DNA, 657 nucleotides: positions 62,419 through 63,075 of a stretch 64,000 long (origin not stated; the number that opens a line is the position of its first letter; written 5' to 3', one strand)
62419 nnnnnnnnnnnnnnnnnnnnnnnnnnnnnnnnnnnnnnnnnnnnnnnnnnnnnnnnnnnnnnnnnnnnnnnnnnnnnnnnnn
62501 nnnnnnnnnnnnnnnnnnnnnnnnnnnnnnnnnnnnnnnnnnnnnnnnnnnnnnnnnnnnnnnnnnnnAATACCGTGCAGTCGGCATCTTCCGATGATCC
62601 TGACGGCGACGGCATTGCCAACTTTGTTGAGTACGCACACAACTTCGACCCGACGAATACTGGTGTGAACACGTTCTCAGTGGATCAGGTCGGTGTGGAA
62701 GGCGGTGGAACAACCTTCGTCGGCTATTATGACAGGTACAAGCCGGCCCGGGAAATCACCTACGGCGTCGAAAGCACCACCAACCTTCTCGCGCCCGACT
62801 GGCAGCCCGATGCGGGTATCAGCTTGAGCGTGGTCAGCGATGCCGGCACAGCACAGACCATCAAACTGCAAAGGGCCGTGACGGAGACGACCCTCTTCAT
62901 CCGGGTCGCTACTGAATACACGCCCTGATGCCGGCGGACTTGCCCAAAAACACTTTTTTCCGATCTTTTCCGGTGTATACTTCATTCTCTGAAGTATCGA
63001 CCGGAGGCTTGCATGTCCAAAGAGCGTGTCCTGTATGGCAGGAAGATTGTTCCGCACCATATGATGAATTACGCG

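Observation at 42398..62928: Two ~1300-aa SGNH-hydrolase paralogs with identical 8-module architecture 13 kb apart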

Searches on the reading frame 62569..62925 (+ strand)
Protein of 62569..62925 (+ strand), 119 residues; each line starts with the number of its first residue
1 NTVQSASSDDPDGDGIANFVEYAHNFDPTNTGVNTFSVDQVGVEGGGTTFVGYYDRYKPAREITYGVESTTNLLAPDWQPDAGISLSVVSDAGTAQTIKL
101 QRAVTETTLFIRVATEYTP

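Call 56: find_homologous_proteins(query=A7, max_evalue=0.001)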
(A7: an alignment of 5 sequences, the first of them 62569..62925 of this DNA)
Query A7 (5 sequences) (119 aa, profile of the alignment): 90 proteins with E <= 0.001 among 1339 candidates.
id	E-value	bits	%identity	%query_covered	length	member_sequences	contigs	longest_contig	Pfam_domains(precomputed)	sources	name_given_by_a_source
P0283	1.2e-23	101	40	97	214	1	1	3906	-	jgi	jgi:hypothetical protein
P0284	1.3e-14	72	31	66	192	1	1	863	PF18884.6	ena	-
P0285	4.5e-13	67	31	66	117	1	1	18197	-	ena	-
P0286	2.4e-11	62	29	70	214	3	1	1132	-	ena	-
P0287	7.4e-11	60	29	66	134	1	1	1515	-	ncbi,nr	ncbi:MAG TPA: thrombospondin type 3 repeat-containing protein, partial [Verrucomicrobiae bacterium]|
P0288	1.5e-10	59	45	24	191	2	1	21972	PF18884.6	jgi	jgi:hypothetical protein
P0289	1.5e-10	59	43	18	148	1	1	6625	PF18884.6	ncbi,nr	ncbi:MAG: hypothetical protein JXR37_25670, partial [Kiritimatiellae bacterium]|nr:hypothetical prot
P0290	1.6e-10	59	33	59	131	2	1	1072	PF18884.6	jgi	jgi:hypothetical protein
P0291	4.1e-10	58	26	70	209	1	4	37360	-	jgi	-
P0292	9.2e-10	57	27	94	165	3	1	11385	PF18884.6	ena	-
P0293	1.2e-9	56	35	62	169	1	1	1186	-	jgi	jgi:hypothetical protein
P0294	2.9e-9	55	32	58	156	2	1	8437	-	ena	-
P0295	3.1e-9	55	31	60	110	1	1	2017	-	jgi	jgi:hypothetical protein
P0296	3.7e-9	55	38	61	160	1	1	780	-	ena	-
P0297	6.9e-9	54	27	92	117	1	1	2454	PF18884.6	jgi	jgi:hypothetical protein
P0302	1.9e-8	52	43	24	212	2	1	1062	PF18884.6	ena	-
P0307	3.7e-8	51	67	10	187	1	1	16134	PF18884.6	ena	-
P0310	4.3e-8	51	32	60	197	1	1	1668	PF18884.6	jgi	-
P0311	5.7e-8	51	53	16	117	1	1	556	PF18884.6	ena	-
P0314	1.9e-7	49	44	15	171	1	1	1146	PF18884.6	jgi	-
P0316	7.6e-7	47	35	60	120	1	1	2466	PF18884.6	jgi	jgi:hypothetical protein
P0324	5.7e-6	44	27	53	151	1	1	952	PF18884.6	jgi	jgi:hypothetical protein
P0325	7.2e-6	44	52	22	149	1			PF18884.6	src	-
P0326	8.0e-6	44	30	58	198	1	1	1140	PF18884.6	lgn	-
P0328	8.9e-6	44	27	87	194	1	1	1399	PF18884.6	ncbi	-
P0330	1.0e-5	44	41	28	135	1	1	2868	PF18884.6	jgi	jgi:hypothetical protein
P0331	1.0e-5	43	39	35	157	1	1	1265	PF18884.6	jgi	jgi:hypothetical protein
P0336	1.5e-5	43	55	25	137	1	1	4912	PF18884.6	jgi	jgi:hypothetical protein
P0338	2.1e-5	42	23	58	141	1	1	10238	PF18884.6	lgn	-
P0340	3.7e-5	42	33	60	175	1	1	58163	PF18884.6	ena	-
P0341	5.2e-5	41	42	20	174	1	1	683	PF18884.6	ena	-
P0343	6.0e-5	41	24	88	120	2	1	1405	PF18884.6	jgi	jgi:hypothetical protein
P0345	6.8e-5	41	37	16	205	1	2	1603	PF18884.6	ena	-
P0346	7.0e-5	41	30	58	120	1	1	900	PF18884.6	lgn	-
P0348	8.5e-5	41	54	20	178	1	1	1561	PF00801.27,PF18884.6,PF18911.7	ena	-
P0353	1.4e-4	40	26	97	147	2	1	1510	PF18884.6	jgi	jgi:hypothetical protein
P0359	2.9e-4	39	29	67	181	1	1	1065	PF18884.6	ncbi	ncbi:MAG: thrombospondin type 3 repeat-containing protein, partial [Candidatus Dormibacteraceae bact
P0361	3.1e-4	39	43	25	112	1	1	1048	PF18884.6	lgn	-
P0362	3.5e-4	39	50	16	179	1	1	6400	PF18884.6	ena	-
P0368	5.2e-4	38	37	25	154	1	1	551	PF18884.6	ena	-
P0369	5.9e-4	38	52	18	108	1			PF18884.6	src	-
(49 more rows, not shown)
